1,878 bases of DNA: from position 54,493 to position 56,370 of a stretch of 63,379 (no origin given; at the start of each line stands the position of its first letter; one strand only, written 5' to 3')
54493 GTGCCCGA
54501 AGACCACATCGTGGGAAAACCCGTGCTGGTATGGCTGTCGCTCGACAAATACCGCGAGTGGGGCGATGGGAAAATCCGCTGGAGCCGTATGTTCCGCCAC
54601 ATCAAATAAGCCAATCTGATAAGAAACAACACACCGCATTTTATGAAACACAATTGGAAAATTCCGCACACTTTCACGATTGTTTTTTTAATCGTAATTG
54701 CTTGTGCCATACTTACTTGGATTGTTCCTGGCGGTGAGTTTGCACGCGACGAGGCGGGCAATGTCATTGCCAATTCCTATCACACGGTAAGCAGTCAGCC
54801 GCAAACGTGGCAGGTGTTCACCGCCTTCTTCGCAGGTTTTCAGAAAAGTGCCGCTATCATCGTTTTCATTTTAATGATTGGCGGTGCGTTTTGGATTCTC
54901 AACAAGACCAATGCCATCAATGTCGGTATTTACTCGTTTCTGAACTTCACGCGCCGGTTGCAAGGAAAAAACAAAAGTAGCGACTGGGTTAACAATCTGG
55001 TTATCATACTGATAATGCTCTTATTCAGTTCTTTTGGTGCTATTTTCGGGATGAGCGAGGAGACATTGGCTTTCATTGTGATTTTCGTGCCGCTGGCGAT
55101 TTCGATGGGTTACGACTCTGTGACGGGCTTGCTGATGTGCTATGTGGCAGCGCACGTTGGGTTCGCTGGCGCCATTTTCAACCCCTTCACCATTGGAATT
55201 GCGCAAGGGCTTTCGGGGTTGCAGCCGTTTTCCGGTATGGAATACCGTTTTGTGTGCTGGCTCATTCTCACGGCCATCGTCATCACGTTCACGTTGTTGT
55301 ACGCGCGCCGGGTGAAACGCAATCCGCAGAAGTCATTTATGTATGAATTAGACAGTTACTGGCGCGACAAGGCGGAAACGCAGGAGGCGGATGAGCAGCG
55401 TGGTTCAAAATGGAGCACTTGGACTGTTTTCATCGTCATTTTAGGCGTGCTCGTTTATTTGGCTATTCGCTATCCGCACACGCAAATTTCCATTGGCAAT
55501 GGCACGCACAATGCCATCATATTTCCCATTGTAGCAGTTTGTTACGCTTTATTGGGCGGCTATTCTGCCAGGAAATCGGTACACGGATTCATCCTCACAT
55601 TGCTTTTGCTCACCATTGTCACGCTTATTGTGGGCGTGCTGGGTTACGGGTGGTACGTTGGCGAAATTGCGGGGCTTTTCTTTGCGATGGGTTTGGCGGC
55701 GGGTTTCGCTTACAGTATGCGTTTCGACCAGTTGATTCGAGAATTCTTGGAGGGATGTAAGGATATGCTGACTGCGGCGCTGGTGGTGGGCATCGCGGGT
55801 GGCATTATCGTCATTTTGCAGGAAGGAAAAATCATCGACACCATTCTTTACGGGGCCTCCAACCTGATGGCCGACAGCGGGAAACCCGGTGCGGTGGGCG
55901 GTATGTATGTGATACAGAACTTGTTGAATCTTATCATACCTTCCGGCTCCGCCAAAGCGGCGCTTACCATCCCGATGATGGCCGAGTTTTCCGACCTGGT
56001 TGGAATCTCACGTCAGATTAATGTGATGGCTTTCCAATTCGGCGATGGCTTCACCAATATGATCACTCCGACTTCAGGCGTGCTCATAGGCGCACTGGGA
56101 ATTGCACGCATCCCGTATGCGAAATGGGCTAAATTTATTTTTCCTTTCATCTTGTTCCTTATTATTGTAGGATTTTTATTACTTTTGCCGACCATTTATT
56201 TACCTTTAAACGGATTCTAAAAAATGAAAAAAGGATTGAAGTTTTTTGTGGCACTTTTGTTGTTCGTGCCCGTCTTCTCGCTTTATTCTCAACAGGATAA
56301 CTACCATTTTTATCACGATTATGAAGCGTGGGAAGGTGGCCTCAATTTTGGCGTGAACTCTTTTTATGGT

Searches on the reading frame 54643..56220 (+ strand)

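Call 69: search_protein_families(library=pfam, proteins=[window:54643-56220:+], max_evalue=0.00001)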
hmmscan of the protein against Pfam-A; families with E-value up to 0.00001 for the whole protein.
window:54643-56220:+ (525 aa): 2 families
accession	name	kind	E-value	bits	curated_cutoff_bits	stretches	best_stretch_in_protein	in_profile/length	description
PF03606.21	DcuC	-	5.3e-101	338.9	23.1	2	313-515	248-457/461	C4-dicarboxylate anaerobic carrier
PF03806.19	ABG_transport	-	1e-08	34.3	27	1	345-515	306-485/502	AbgT putative transporter family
